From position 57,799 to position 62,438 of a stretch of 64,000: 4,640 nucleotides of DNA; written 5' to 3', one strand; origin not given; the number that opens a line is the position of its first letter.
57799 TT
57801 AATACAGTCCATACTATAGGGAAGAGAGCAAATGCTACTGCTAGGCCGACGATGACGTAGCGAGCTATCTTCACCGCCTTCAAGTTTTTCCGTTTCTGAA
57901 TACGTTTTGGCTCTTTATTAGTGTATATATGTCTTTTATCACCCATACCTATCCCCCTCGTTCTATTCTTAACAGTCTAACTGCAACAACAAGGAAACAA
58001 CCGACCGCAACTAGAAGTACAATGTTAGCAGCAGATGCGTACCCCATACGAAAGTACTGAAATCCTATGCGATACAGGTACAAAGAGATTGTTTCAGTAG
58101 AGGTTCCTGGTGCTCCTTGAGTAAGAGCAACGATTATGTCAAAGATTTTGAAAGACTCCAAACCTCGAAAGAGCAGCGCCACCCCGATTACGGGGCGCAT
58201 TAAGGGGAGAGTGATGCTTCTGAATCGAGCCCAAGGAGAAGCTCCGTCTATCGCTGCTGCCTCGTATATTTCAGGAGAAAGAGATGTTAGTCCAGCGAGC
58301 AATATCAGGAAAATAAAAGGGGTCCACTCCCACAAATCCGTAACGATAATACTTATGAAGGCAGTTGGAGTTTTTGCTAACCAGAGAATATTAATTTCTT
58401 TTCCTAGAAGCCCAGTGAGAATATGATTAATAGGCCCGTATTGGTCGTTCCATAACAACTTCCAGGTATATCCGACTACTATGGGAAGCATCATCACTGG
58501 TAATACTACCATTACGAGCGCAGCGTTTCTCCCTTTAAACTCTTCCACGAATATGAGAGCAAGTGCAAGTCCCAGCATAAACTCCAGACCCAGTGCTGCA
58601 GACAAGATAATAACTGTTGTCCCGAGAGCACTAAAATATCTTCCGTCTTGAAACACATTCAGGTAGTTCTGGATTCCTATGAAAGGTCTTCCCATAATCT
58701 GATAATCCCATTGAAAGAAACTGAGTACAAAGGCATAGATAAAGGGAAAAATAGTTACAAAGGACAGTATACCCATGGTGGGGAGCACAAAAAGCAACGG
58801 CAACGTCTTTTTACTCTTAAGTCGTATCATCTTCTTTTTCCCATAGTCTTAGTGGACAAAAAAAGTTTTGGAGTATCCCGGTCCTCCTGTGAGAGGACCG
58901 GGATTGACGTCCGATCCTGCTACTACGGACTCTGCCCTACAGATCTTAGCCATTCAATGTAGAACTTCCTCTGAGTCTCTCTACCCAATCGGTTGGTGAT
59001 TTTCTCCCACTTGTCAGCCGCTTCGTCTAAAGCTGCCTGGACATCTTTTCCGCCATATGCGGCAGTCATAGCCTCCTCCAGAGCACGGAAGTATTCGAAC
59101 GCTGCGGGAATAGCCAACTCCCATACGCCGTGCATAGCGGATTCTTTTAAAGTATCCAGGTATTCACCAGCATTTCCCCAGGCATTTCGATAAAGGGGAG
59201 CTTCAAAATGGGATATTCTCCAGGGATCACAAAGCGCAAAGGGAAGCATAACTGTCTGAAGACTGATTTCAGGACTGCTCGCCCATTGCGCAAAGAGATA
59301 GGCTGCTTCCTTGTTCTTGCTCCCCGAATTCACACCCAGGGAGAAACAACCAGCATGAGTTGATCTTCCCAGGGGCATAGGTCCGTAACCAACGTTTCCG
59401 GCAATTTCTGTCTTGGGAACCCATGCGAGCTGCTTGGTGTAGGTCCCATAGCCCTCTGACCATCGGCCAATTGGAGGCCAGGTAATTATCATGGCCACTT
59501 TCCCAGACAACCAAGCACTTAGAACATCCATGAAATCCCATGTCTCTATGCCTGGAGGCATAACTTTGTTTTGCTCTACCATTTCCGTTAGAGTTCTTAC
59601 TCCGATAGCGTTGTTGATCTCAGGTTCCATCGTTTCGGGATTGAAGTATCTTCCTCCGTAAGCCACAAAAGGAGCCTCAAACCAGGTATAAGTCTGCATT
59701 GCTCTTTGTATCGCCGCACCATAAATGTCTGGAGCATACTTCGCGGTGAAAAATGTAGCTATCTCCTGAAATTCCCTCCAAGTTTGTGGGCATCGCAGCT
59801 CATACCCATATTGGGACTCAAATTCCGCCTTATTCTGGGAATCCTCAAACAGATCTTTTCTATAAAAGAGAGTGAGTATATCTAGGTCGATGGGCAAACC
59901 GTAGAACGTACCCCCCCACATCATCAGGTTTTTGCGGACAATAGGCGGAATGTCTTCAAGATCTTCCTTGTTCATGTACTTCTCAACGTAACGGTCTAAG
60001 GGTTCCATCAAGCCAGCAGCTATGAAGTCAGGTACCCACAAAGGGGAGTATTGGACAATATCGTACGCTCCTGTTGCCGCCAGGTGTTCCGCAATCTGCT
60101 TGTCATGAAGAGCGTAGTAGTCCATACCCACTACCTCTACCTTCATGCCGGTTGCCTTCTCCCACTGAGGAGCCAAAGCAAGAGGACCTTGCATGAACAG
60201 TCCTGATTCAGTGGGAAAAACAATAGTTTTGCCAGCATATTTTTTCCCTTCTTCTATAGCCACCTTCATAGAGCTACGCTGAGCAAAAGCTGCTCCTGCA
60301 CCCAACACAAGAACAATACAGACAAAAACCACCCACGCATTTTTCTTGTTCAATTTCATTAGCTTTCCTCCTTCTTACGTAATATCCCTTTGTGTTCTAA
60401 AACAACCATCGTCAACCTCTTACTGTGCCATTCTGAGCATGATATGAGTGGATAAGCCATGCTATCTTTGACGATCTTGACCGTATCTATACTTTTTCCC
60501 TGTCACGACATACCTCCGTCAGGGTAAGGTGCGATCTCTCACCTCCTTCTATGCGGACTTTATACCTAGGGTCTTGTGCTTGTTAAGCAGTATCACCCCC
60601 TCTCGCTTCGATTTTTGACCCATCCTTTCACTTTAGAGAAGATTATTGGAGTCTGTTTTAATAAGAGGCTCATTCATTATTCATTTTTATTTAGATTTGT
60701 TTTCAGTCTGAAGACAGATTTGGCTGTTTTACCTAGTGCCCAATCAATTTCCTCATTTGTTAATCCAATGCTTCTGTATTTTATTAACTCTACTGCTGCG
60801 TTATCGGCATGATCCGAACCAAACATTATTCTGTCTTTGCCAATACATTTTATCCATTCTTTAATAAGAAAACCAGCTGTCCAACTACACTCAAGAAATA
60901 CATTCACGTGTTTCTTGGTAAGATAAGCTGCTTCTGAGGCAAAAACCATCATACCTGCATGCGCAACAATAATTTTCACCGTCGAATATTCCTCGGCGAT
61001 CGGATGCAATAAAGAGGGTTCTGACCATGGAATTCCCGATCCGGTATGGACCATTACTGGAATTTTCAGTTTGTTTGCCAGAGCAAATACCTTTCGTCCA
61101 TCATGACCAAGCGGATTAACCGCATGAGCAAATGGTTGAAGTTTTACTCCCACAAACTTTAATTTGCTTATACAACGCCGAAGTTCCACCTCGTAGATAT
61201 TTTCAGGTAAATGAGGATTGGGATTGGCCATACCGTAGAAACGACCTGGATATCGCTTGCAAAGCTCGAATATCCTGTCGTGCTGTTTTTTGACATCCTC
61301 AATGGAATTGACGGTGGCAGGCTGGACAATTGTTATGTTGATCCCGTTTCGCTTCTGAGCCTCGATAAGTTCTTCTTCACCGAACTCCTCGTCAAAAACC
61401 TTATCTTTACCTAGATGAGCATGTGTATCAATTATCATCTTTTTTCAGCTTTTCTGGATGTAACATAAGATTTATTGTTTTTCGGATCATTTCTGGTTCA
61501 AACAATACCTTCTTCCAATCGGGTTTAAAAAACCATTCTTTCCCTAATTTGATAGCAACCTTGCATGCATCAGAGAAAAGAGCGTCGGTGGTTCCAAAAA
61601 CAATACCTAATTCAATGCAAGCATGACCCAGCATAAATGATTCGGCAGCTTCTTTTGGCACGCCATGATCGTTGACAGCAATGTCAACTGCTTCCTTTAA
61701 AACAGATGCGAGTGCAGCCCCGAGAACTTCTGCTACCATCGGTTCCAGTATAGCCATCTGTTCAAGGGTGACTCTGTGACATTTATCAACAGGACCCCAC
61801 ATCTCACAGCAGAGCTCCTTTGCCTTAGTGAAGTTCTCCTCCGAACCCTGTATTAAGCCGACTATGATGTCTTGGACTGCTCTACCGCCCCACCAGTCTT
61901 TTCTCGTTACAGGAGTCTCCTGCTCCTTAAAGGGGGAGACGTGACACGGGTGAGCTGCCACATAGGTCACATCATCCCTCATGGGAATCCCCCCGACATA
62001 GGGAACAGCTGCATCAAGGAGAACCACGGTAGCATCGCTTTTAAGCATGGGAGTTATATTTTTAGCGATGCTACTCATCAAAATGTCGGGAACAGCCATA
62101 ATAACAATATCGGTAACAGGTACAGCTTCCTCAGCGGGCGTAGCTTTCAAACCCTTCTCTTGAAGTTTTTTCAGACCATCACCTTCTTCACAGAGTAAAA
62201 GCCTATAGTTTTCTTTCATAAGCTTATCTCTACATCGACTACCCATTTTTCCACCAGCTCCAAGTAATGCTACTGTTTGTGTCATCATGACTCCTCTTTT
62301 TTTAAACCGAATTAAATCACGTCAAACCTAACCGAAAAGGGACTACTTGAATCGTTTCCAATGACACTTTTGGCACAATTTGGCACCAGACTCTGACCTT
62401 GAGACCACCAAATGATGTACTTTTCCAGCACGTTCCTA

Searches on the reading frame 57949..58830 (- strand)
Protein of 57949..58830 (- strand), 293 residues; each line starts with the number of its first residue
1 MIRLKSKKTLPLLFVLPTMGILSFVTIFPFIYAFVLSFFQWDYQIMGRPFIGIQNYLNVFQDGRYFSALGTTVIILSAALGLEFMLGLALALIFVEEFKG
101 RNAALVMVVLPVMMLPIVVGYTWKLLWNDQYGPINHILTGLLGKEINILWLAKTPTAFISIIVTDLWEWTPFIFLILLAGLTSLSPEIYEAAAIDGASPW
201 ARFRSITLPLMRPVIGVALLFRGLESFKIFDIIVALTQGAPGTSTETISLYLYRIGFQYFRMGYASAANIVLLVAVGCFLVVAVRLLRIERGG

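Call 13: search_protein_families(library=pfam, proteins=[window:57949-58830:-], max_evalue=0.1)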
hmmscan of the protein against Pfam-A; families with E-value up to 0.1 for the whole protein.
window:57949-58830:- (293 aa): 1 family
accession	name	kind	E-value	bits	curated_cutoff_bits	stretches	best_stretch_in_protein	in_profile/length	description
PF00528.27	BPD_transp_1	-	5e-13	49.6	26.4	1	85-283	3-173/184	Binding-protein-dependent transport system inner membrane component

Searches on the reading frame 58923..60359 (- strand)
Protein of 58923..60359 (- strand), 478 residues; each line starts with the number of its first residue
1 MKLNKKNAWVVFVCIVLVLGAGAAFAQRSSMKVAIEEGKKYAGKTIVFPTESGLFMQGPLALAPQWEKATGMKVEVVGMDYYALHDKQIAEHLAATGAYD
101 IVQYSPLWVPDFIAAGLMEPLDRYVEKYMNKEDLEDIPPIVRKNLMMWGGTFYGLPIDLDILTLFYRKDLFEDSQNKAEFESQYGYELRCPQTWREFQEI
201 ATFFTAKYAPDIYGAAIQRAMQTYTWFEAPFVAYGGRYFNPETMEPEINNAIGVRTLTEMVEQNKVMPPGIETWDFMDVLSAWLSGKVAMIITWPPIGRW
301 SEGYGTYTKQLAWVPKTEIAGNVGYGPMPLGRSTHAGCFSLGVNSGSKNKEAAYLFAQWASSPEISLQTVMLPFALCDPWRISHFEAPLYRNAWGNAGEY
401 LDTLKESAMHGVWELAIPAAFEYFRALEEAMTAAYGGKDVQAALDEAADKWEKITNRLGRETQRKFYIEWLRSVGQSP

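Call 13: search_protein_families(library=pfam, proteins=[window:58923-60359:-], max_evalue=0.1)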
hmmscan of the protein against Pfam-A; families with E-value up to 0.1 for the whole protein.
window:58923-60359:- (478 aa): 3 families
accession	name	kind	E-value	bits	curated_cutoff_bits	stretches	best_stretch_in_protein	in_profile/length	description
PF01547.30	SBP_bac_1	-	2.2e-39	136.7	26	1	61-364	12-304/307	Bacterial extracellular solute-binding protein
PF13416.11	SBP_bac_8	-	1.7e-20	74.4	27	1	62-365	2-248/279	Bacterial extracellular solute-binding protein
PF13531.11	SBP_bac_11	-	0.085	13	25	0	257-364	129-216/227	Bacterial extracellular solute-binding protein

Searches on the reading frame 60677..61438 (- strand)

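Call 13: search_protein_families(library=pfam, proteins=[window:60677-61438:-], max_evalue=0.1)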
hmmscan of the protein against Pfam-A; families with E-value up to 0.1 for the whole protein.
window:60677-61438:- (253 aa): 3 families
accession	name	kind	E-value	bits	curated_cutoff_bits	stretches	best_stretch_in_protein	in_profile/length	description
PF04909.20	Amidohydro_2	-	1.5e-25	91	26.4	1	3-244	1-288/289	Amidohydrolase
PF01026.27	TatD_DNase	-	8.2e-07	29.1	27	1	3-209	1-203/253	TatD related DNase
PF08032.17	SpoU_sub_bind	-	0.062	14.1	22.8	0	22-61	33-71/76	RNA 2'-O ribose methyltransferase substrate binding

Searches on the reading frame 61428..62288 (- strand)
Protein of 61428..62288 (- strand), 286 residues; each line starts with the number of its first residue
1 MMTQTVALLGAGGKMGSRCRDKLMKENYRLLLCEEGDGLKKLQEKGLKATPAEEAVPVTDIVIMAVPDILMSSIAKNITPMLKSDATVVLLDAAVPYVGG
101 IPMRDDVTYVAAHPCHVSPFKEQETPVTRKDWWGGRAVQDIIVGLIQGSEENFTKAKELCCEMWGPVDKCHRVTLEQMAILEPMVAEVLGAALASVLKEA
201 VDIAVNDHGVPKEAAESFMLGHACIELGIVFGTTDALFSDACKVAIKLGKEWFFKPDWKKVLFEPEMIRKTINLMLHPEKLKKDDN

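Call 13: search_protein_families(library=pfam, proteins=[window:61428-62288:-], max_evalue=0.1)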
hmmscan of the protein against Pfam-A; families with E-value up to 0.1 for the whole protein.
window:61428-62288:- (286 aa): 5 families
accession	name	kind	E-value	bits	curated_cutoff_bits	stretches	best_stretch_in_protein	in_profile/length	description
PF16896.10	PGDH_C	-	9.9e-47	159.2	25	1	122-275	2-154/155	Phosphogluconate dehydrogenase (decarboxylating) C-term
PF07991.19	KARI_N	-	2e-06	27.9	20.6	1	4-90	5-93/165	Acetohydroxy acid isomeroreductase, NADPH-binding domain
PF03807.23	F420_oxidored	-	0.00038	21.4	21.6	1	6-89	2-89/94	NADP oxidoreductase coenzyme F420-dependent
PF02153.23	PDH_N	-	0.014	15.3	26.5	1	51-89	36-76/154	Prephenate dehydrogenase, nucleotide-binding domain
PF02558.23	ApbA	-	0.038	14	22.2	0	7-91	2-99/150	Ketopantoate reductase PanE/ApbA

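Call 51: find_encoding_contigs(protein=window:61428-62288:-, flank=10000, max_places=6)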
Protein window:61428-62288:- (286 aa): no gene with exactly this product is on record in the collection.
